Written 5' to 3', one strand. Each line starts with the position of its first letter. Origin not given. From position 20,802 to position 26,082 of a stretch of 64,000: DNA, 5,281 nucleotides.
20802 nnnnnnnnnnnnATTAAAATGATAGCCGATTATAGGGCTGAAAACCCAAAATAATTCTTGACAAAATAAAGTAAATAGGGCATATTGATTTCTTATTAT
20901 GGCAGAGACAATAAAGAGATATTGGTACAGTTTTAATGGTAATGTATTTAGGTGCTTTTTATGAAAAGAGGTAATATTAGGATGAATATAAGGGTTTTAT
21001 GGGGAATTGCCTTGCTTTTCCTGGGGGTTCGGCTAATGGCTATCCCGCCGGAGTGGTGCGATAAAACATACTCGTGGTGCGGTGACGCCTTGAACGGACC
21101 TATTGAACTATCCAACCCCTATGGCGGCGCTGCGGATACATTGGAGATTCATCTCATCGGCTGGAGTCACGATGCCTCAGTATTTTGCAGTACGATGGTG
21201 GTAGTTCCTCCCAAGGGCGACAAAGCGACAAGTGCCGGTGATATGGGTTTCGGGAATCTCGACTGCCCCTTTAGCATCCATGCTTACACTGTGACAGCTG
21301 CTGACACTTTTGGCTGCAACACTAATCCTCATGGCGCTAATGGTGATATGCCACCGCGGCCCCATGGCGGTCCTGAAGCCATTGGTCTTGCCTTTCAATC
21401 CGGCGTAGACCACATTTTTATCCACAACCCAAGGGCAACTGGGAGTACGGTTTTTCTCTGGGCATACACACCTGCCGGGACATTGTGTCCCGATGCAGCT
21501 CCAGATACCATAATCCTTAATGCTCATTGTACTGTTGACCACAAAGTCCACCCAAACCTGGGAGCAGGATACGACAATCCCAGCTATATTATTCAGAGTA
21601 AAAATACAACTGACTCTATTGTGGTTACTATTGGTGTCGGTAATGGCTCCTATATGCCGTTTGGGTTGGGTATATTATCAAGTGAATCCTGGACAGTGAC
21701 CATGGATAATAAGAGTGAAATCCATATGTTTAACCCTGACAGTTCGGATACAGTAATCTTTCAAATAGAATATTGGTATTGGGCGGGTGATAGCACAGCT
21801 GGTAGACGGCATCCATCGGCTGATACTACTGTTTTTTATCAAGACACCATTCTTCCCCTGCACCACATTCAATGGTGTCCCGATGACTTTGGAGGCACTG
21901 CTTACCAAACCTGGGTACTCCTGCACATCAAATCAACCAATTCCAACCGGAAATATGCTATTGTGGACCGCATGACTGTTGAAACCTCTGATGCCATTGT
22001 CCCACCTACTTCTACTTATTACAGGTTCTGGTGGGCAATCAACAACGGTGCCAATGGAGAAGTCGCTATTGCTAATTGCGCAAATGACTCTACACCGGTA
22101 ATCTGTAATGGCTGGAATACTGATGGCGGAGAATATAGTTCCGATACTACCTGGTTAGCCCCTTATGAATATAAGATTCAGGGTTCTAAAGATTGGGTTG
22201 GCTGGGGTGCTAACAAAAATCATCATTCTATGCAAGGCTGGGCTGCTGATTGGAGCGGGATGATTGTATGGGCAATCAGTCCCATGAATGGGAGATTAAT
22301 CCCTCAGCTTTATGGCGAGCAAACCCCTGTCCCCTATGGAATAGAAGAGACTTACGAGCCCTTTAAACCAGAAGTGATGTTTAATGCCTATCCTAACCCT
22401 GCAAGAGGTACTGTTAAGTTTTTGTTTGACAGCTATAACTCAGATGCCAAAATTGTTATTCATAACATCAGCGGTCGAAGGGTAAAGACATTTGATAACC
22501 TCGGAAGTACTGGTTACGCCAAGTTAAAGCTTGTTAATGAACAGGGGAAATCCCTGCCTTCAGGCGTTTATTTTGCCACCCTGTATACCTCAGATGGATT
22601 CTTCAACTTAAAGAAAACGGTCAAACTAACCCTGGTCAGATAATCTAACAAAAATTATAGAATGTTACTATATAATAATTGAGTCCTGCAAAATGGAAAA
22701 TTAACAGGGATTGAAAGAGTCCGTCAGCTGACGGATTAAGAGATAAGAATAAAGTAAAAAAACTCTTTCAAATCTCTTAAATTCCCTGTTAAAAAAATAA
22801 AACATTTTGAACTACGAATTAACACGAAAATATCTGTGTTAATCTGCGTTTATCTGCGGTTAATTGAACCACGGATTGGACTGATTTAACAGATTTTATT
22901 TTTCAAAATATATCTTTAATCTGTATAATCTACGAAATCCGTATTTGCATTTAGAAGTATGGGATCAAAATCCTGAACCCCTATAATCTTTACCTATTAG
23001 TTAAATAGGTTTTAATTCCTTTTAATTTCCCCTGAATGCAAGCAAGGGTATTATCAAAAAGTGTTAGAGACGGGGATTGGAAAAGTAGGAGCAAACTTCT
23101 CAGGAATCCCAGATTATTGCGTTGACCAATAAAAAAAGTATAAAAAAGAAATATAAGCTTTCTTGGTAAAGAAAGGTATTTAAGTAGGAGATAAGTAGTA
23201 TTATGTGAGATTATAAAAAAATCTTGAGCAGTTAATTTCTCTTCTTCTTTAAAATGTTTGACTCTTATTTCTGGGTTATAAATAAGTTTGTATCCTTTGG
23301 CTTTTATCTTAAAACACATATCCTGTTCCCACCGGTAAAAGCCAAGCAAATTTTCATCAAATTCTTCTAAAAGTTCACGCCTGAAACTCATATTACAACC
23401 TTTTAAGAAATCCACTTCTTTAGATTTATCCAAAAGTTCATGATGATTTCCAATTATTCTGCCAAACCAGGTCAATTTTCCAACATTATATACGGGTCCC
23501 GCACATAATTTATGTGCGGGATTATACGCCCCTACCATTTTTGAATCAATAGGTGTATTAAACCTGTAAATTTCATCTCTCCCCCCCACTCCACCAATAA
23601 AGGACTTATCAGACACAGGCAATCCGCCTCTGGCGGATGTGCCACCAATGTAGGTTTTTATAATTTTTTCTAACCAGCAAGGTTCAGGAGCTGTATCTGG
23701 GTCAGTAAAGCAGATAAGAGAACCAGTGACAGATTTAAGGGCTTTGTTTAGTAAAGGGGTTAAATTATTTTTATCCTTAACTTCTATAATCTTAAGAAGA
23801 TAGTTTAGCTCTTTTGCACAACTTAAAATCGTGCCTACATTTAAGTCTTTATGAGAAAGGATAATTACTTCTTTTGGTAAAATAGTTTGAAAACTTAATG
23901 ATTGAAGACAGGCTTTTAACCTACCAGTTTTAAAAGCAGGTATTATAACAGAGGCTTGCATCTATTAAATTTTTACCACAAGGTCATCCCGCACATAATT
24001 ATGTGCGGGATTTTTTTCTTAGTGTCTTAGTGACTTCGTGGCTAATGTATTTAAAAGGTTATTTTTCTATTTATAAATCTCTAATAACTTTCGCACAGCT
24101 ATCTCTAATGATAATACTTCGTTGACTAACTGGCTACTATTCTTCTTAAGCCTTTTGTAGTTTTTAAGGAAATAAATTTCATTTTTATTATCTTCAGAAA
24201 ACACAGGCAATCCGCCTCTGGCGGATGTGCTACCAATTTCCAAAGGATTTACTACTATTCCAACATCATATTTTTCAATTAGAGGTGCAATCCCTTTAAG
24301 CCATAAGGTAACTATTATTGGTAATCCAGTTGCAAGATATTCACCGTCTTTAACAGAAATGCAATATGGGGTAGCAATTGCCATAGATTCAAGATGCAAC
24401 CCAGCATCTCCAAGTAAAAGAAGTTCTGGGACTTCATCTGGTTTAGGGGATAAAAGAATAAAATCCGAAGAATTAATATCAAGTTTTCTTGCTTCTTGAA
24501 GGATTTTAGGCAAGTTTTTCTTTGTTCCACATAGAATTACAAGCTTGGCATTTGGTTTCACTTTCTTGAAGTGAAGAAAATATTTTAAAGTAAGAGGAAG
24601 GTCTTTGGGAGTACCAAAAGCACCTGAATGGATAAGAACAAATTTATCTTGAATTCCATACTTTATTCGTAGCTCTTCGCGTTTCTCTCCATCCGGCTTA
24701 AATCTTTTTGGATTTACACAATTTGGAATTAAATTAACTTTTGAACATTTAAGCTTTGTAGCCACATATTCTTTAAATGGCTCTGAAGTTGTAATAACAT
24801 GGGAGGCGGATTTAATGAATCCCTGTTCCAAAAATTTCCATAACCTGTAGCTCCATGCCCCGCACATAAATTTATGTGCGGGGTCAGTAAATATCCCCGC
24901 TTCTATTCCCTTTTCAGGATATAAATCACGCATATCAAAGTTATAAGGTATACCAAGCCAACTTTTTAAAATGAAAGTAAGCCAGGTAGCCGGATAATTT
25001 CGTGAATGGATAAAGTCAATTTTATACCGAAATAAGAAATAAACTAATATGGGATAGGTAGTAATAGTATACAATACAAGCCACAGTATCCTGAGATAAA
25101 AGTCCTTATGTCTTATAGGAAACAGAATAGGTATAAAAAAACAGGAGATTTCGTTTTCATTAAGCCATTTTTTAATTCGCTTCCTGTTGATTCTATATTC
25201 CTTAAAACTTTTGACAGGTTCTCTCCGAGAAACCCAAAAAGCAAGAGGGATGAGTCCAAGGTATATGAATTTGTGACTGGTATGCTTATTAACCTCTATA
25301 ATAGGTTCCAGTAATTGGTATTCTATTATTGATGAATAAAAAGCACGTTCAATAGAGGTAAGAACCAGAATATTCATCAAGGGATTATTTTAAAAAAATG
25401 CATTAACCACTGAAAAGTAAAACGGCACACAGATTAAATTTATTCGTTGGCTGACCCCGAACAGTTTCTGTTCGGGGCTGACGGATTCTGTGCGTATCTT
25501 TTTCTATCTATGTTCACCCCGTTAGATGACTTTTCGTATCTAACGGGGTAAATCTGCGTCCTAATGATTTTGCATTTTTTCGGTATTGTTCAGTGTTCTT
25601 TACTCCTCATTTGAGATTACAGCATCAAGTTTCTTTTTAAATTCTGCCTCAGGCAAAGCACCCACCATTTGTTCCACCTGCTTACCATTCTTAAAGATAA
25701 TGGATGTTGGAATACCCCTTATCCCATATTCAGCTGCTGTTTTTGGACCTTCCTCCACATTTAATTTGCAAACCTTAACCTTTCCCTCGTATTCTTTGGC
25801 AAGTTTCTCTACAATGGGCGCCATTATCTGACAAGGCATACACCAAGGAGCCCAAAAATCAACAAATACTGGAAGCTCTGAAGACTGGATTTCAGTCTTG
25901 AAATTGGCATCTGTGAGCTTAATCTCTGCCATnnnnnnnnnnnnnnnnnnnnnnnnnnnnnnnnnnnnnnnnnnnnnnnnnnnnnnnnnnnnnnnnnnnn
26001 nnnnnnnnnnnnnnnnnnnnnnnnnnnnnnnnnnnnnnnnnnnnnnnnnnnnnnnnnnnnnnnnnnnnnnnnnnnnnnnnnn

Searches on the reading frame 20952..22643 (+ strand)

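Call 50: search_protein_families(library=pfam, proteins=[window:20952-22643:+], max_evalue=0.00001)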
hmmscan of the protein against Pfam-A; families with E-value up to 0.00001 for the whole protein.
window:20952-22643:+ (563 aa): 1 family
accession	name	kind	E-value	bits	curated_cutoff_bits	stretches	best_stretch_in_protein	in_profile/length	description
PF18962.6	Por_Secre_tail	-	1.4e-06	29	27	1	480-555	2-72/75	Secretion system C-terminal sorting domain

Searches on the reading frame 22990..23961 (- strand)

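Call 15: search_protein_families(library=pfam, proteins=[window:22990-23961:-])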
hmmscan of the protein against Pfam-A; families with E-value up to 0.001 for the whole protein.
window:22990-23961:- (323 aa): 2 families
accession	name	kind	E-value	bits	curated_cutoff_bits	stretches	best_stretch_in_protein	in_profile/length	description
PF00535.33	Glycos_transf_2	-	8.8e-10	39.2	23.3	1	4-104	1-103/168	Glycosyl transferase family 2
PF13641.12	Glyco_tranf_2_3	-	7.7e-06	26.5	27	1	4-241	4-216/230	Glycosyltransferase like family 2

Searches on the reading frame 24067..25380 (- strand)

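Call 15: search_protein_families(library=pfam, proteins=[window:24067-25380:-])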
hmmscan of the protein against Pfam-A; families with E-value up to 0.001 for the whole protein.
window:24067-25380:- (437 aa): 3 families
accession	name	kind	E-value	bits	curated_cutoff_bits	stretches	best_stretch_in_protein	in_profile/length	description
PF13439.12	Glyco_transf_4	-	4.2e-10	40.3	28.5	1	90-226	42-170/170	Glycosyltransferase Family 4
PF13579.12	Glyco_trans_4_4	-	1.2e-08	35.9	29.7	1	117-220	68-157/158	Glycosyl transferase 4-like domain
PF00534.26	Glycos_transf_1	-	7.8e-08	32.5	26.4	1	234-379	2-142/172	Glycosyl transferases group 1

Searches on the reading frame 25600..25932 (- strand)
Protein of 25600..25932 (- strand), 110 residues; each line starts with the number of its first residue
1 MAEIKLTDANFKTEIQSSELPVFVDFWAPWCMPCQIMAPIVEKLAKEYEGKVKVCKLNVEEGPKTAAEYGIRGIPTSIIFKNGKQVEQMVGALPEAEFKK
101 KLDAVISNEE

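Call 50: search_protein_families(library=pfam, proteins=[window:25600-25932:-], max_evalue=0.00001)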
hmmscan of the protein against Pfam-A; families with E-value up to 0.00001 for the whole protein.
window:25600-25932:- (110 aa): 2 families
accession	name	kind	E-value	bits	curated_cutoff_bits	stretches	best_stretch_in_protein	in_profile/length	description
PF00085.26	Thioredoxin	-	1.1e-31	109.3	23.5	1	4-103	3-102/103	Thioredoxin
PF13098.12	Thioredoxin_2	-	3.4e-10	40.6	27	1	17-102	3-104/104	Thioredoxin-like domain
